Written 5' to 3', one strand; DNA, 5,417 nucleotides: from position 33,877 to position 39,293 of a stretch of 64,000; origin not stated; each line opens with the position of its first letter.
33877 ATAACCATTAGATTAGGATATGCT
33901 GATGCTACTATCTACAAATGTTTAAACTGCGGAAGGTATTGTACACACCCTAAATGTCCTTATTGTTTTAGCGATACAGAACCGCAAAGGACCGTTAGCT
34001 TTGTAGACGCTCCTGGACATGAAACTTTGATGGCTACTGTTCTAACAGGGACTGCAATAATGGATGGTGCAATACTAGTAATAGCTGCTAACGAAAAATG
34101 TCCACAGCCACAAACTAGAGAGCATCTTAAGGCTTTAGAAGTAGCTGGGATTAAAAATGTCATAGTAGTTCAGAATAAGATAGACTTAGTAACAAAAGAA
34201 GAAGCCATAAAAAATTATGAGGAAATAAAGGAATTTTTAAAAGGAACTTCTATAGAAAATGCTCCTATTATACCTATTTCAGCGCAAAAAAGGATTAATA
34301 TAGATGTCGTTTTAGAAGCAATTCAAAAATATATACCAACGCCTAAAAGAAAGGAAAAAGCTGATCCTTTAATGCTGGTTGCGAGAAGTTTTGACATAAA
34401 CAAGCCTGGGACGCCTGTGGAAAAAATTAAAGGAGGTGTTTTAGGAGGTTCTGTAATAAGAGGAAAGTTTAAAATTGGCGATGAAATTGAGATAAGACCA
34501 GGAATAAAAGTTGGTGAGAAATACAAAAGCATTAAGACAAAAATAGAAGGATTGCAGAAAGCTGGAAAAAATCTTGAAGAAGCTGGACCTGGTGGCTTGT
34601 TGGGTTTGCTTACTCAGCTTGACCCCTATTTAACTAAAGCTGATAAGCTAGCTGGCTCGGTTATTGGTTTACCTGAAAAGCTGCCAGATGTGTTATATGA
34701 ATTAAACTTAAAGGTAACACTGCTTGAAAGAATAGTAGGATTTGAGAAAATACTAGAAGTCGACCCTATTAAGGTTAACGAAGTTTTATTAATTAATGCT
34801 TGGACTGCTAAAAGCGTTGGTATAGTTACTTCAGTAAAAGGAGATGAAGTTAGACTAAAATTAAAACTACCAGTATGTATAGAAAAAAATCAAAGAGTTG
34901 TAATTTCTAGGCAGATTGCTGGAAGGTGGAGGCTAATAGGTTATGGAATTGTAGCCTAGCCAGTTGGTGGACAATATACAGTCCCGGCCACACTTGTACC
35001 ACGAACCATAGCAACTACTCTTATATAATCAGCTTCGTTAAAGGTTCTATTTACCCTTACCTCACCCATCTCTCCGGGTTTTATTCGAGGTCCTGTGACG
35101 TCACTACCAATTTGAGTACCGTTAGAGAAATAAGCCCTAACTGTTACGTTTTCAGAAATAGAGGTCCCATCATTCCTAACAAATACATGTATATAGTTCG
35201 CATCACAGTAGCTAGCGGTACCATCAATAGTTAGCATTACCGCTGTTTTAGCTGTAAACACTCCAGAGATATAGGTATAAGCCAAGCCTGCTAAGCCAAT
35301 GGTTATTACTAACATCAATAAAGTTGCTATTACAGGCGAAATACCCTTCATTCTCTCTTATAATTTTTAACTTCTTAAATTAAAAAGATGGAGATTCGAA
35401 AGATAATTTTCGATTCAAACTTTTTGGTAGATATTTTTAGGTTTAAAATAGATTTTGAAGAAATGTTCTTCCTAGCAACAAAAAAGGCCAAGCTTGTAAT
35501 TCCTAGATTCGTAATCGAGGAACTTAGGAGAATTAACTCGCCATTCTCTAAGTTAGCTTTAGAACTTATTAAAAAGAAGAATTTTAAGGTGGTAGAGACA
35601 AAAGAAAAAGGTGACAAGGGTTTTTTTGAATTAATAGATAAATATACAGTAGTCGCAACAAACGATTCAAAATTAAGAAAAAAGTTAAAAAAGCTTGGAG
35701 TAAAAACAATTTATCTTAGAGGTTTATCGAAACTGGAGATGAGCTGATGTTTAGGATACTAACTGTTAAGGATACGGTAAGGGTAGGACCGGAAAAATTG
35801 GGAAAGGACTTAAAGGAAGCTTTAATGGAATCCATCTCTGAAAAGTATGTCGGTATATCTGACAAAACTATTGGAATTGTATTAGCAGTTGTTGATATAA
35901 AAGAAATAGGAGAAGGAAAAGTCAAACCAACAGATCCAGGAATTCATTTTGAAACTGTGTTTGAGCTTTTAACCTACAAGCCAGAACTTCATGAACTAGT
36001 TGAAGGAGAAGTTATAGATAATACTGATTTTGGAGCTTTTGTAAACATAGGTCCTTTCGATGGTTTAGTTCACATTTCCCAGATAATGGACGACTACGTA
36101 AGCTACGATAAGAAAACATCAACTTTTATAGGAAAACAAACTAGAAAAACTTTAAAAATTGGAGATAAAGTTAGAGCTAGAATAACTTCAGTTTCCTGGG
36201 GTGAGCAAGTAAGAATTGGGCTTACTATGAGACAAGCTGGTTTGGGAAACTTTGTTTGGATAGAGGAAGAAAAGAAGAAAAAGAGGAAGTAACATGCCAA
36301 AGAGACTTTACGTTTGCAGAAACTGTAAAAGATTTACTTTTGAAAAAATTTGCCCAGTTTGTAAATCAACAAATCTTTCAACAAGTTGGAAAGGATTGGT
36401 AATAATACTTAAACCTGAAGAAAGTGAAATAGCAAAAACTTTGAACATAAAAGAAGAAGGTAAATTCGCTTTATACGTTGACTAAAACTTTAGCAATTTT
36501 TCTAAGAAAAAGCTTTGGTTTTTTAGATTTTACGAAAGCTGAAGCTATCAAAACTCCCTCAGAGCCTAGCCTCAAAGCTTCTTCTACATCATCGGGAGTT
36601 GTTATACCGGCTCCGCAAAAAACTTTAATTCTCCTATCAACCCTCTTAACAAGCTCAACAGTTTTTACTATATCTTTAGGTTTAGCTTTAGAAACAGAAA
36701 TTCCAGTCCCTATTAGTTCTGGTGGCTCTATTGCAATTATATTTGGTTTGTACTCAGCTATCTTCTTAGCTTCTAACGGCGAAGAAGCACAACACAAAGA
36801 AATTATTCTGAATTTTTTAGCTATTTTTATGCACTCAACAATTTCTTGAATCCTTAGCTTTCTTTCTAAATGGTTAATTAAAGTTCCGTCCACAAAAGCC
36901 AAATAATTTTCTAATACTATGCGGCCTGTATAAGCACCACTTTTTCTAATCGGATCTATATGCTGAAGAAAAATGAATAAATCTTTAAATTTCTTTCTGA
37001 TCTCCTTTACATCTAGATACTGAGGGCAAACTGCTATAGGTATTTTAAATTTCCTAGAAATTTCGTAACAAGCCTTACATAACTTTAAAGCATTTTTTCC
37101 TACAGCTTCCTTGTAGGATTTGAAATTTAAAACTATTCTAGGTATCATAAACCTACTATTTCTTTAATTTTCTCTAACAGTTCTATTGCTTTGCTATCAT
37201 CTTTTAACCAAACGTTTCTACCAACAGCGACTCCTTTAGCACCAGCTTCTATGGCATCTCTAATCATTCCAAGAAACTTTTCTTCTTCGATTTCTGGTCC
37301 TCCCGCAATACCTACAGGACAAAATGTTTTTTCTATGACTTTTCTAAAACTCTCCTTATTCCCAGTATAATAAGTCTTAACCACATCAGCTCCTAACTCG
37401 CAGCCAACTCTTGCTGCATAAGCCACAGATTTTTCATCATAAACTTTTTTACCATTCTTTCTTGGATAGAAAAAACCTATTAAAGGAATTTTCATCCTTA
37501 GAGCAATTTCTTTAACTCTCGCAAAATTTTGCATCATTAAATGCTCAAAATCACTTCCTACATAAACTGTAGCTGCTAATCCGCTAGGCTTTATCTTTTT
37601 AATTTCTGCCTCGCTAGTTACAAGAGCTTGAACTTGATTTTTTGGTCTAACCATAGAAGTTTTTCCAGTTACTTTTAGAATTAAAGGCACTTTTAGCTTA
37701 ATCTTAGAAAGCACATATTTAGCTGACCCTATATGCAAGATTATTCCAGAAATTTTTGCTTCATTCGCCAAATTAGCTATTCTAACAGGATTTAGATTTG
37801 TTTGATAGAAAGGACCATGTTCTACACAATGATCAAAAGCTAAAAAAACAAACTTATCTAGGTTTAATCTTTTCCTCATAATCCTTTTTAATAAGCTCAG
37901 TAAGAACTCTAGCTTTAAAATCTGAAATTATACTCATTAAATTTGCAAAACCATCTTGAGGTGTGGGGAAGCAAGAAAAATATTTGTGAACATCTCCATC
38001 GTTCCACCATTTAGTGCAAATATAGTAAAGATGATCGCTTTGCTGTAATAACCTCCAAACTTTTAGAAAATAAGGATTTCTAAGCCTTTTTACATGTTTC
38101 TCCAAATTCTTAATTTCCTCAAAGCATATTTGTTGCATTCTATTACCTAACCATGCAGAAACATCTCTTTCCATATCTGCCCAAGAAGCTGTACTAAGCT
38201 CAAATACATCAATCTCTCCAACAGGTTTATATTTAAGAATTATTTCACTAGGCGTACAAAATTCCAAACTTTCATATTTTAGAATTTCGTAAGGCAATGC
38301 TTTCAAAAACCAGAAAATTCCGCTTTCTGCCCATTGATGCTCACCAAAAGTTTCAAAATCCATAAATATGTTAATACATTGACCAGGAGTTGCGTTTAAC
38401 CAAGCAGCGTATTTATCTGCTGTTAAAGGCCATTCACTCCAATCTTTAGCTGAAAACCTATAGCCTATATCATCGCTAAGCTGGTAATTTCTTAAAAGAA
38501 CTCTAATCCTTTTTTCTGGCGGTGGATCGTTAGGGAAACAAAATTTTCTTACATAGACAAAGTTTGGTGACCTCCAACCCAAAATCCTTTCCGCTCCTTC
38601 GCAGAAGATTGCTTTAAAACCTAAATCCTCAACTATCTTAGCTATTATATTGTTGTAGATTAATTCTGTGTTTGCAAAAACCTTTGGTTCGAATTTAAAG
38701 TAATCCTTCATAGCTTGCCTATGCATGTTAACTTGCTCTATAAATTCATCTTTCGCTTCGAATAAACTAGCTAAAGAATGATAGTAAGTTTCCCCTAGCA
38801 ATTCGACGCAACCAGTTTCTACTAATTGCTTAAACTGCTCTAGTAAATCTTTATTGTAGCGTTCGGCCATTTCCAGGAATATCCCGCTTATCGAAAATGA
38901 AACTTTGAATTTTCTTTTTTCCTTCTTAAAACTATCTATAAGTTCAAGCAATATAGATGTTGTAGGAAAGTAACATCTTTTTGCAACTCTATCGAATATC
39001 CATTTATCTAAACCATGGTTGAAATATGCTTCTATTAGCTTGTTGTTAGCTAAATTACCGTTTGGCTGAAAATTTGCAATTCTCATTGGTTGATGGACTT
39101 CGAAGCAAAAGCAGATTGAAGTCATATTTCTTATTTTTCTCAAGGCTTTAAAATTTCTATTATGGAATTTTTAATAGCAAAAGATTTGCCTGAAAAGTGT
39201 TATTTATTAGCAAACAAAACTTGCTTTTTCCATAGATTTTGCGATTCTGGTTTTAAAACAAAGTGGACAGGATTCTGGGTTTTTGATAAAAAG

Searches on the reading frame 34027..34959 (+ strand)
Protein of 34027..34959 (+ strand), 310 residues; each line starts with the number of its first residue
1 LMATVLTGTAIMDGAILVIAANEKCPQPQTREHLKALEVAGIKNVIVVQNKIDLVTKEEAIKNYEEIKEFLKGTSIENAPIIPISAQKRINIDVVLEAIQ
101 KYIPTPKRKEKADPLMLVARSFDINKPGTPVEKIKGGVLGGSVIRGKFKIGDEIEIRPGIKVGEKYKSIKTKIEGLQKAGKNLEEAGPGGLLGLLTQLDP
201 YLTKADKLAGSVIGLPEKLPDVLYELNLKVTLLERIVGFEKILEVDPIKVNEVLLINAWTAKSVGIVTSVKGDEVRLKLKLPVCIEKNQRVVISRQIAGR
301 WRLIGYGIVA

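Call 61: search_protein_families(library=pfam, proteins=[window:34027-34959:+], max_evalue=0.00001)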
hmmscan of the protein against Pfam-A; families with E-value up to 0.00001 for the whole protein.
window:34027-34959:+ (310 aa): 3 families
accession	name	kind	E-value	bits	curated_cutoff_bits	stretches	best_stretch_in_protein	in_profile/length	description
PF09173.17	eIF2_C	-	1.8e-29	102.2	22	1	225-309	2-86/86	Initiation factor eIF2 gamma, C terminal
PF00009.33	GTP_EFTU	-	7e-19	68.6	26.5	1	4-105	85-188/188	Elongation factor Tu GTP binding domain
PF03144.31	GTP_EFTU_D2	-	7.7e-09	36.3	30.3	1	136-202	1-64/73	Elongation factor Tu domain 2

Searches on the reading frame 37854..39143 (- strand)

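Call 81: search_protein_families(library=pfam, proteins=[window:37854-39143:-], max_evalue=0.01)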
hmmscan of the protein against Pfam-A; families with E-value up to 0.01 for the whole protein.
window:37854-39143:- (429 aa): 2 families
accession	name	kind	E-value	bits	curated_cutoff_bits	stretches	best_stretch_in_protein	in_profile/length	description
PF03065.20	Glyco_hydro_57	-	3.1e-82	276.6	21.2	1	12-313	2-290/291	Glycosyl hydrolase family 57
PF01522.26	Polysacc_deac_1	-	0.00033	21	23.1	1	96-178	47-123/124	Polysaccharide deacetylase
